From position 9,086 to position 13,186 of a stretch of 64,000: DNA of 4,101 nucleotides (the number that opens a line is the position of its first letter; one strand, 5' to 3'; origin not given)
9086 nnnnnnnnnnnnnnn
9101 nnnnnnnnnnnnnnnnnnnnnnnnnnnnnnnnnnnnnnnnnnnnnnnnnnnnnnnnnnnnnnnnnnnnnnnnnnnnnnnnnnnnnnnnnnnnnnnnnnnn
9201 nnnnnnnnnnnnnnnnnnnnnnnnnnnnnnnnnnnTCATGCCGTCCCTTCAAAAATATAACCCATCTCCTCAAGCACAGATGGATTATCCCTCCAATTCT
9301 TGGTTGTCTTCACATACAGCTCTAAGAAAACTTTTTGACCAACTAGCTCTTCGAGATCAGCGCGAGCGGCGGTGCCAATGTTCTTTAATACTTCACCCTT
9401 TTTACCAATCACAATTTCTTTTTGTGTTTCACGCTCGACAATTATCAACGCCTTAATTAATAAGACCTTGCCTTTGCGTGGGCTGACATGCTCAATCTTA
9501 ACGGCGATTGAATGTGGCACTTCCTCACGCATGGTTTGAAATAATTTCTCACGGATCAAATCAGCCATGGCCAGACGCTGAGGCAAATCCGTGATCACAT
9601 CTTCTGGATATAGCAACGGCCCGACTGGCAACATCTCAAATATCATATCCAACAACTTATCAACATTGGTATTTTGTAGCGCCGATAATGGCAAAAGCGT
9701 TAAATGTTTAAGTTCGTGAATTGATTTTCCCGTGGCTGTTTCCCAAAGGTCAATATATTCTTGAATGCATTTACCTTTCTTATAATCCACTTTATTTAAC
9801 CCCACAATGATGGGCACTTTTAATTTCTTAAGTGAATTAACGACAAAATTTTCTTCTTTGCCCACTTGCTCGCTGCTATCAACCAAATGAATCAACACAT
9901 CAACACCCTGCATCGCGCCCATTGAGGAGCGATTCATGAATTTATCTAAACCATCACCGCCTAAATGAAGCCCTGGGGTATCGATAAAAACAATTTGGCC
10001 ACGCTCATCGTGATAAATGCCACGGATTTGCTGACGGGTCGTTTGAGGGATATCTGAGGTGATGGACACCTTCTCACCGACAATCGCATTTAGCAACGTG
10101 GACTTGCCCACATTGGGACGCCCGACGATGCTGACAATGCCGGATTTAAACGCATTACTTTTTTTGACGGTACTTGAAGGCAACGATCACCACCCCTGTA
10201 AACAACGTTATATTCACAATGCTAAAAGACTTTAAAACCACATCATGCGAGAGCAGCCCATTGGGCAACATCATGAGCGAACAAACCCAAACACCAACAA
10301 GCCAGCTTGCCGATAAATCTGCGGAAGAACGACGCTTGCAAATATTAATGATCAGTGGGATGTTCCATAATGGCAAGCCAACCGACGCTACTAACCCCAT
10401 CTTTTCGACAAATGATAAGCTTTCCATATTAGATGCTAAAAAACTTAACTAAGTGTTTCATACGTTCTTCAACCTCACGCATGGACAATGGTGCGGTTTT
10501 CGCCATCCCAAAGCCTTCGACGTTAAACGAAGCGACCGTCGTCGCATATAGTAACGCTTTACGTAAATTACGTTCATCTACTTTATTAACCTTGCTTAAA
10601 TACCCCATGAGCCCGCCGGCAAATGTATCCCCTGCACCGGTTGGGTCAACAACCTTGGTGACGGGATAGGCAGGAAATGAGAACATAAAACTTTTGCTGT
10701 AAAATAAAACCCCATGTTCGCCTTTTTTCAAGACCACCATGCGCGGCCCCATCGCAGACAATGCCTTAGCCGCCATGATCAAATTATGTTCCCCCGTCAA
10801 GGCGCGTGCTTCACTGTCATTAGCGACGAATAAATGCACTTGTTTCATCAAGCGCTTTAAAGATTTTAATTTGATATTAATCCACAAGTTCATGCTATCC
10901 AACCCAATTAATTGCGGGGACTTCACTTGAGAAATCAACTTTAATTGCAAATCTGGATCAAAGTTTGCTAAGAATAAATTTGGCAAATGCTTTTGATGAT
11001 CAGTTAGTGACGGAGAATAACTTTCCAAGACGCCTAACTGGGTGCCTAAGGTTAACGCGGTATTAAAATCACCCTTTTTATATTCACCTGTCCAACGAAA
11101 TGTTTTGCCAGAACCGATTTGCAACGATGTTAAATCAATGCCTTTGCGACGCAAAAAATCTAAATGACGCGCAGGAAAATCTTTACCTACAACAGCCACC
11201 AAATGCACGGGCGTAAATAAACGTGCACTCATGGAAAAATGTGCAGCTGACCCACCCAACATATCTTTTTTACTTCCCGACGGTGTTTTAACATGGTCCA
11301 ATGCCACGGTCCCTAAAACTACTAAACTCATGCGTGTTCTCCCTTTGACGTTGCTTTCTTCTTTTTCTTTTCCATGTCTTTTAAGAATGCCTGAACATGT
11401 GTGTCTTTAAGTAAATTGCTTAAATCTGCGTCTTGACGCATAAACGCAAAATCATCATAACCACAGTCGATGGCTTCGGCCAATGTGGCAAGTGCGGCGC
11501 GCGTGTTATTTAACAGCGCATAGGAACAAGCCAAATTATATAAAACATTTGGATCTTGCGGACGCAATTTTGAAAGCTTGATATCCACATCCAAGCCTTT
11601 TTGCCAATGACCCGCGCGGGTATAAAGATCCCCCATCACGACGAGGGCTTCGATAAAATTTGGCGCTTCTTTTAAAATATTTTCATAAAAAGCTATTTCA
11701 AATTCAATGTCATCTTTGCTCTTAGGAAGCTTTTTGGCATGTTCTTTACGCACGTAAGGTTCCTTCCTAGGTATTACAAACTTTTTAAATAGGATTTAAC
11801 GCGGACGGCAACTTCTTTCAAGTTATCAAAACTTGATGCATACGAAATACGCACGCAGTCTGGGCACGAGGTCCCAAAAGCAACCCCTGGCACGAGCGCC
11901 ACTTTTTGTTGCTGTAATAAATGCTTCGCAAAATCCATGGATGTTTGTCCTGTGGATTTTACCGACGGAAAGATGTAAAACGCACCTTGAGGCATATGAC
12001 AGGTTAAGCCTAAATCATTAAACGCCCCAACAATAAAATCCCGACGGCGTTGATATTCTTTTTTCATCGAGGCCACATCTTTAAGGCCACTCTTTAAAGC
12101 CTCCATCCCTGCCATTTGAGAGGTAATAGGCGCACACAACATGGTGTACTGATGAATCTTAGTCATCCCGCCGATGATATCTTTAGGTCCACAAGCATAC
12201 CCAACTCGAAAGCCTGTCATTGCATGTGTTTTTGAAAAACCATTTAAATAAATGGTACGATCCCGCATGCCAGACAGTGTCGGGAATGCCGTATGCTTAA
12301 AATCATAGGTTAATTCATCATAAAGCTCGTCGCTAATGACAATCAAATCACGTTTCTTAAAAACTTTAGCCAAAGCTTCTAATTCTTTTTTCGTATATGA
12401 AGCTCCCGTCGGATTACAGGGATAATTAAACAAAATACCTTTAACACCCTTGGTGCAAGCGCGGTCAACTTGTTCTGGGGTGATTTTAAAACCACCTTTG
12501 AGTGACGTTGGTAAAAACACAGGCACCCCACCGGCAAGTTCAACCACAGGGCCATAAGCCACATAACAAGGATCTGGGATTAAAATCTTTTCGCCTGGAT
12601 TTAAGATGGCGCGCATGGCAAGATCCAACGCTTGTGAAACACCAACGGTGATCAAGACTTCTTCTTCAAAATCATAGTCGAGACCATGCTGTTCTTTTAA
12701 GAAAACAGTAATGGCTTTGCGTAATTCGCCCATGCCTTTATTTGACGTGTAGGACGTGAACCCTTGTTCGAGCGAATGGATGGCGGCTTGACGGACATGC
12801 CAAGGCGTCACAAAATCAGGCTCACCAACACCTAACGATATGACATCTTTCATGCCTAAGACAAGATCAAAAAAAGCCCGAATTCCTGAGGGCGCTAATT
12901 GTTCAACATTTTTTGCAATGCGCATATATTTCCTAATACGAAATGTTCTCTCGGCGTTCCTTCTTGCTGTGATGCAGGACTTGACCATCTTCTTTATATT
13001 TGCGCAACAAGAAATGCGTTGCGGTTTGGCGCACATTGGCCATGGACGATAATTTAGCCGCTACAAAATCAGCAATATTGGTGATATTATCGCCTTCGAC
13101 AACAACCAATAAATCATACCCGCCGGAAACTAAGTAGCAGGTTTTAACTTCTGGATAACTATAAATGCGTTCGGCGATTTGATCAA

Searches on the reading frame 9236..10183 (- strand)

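Call 66: search_protein_families(library=pfam, proteins=[window:9236-10183:-], max_evalue=0.001)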
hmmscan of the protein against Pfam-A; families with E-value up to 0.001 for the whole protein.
window:9236-10183:- (315 aa): 8 families
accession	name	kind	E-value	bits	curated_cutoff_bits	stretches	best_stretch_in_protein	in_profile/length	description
PF01926.29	MMR_HSR1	-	5.5e-27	94.6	21.9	1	17-131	2-113/113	50S ribosome-binding GTPase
PF07650.23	KH_2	-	5.6e-17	61.8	22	1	221-298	1-78/78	KH domain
PF00009.33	GTP_EFTU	-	7.2e-16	58.8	26.5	1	51-186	65-187/188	Elongation factor Tu GTP binding domain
PF02421.24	FeoB_N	-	6.2e-13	49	27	1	17-178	3-153/156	Ferrous iron transport protein B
PF00350.29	Dynamin_N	-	2.2e-09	38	27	1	17-50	1-34/168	Dynamin family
PF04548.22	AIG1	-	1.3e-07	31.6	27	1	19-121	5-110/212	AIG1 family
PF03193.22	RsgA_GTPase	-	6.9e-05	23.2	30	1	10-72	102-168/174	RsgA GTPase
PF00071.28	Ras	-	0.00034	20.7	21.6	1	19-183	4-158/162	Ras family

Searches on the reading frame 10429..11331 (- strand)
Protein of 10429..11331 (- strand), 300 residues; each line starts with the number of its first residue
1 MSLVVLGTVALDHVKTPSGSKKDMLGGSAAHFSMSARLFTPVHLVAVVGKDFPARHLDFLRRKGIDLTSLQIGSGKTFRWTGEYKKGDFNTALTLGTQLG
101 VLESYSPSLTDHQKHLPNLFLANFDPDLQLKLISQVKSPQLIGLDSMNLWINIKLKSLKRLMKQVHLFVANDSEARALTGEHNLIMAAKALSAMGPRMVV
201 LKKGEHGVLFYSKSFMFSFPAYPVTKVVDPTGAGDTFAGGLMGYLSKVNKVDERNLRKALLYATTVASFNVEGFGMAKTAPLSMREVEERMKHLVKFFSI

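Call 66: search_protein_families(library=pfam, proteins=[window:10429-11331:-], max_evalue=0.001)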
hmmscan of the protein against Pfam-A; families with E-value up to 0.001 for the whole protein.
window:10429-11331:- (300 aa): 2 families
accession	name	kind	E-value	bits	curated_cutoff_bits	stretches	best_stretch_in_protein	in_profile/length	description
PF00294.29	PfkB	-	1.6e-29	103.7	25.8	1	25-278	36-297/302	pfkB family carbohydrate kinase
PF08543.17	Phos_pyr_kin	-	8.2e-06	25.8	27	1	156-264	110-229/246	Phosphomethylpyrimidine kinase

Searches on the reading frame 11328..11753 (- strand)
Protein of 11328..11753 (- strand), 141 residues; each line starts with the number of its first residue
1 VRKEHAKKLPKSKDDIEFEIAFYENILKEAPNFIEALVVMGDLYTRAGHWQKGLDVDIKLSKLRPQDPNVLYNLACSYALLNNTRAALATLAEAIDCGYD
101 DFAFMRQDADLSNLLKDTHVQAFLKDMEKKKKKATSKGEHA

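Call 78: search_protein_families(library=pfam, proteins=[window:11328-11753:-], max_evalue=0.1)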
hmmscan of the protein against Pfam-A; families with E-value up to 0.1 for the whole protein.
window:11328-11753:- (141 aa): 15 families
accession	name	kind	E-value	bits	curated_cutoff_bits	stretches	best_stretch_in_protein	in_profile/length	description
PF13431.12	TPR_17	-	5.7e-07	29.8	24.4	1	62-88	7-33/34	Tetratricopeptide repeat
PF14559.12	TPR_19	-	1.5e-06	28.9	25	1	62-101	19-58/68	Tetratricopeptide repeat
PF07719.23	TPR_2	-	0.00015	22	27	1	69-96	2-29/34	Tetratricopeptide repeat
PF13371.12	TPR_9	-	0.001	19.4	35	1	43-96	4-57/73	Tetratricopeptide repeat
PF13424.12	TPR_12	-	0.0012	19.4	30.1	1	36-96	5-73/77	Tetratricopeptide repeat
PF13174.12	TPR_6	-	0.0014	19.6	26.3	1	70-95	2-27/33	Tetratricopeptide repeat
PF11846.14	Wzy_C_2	-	0.0065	16.9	28.5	1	48-95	127-173/191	Virulence factor membrane-bound polymerase, C-terminal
PF13428.12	TPR_14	-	0.0076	17.3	23.5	0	35-75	2-42/44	Tetratricopeptide repeat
PF22316.2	ABhydrolase-like_N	-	0.0079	16.5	27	1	71-134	39-105/106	A/B hydrolase-like, N-terminal domain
PF00515.34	TPR_1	-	0.0086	16.3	27.8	1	69-95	2-28/34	Tetratricopeptide repeat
PF13176.12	TPR_7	-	0.0088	16.5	27.9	0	36-66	1-31/36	Tetratricopeptide repeat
PF13181.12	TPR_8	-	0.01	16.4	25.7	0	70-95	3-28/34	Tetratricopeptide repeat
PF25064.1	ARM_TT21_5th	-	0.022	15.5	27.8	1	13-94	14-98/117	TT21 fifth ARM repeats domain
PF12895.13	ANAPC3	-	0.047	14.4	27.2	1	20-93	9-81/82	Anaphase-promoting complex, cyclosome, subunit 3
PF13414.12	TPR_11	-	0.079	13.1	26.8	0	59-79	19-39/42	TPR repeat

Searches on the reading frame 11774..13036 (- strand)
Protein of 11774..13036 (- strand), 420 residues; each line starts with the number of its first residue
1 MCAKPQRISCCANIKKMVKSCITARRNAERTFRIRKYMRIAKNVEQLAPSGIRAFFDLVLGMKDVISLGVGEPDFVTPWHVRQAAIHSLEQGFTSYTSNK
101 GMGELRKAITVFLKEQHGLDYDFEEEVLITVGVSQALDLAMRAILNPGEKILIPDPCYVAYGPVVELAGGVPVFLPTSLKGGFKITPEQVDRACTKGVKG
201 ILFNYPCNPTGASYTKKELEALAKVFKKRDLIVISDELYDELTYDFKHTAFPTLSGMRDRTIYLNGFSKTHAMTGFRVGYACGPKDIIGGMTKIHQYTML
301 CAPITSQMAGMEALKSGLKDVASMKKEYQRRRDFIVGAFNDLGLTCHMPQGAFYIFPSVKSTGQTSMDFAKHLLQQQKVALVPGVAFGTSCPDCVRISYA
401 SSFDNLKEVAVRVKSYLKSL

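Call 66: search_protein_families(library=pfam, proteins=[window:11774-13036:-], max_evalue=0.001)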
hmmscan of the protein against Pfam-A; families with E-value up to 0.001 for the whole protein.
window:11774-13036:- (420 aa): 2 families
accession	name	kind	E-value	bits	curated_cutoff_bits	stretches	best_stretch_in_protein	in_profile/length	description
PF00155.27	Aminotran_1_2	-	3.6e-69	234.1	19.7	1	63-412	1-360/361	Aminotransferase class I and II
PF01041.23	DegT_DnrJ_EryC1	-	6.8e-05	22.7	19.8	1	132-236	47-145/360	DegT/DnrJ/EryC1/StrS aminotransferase family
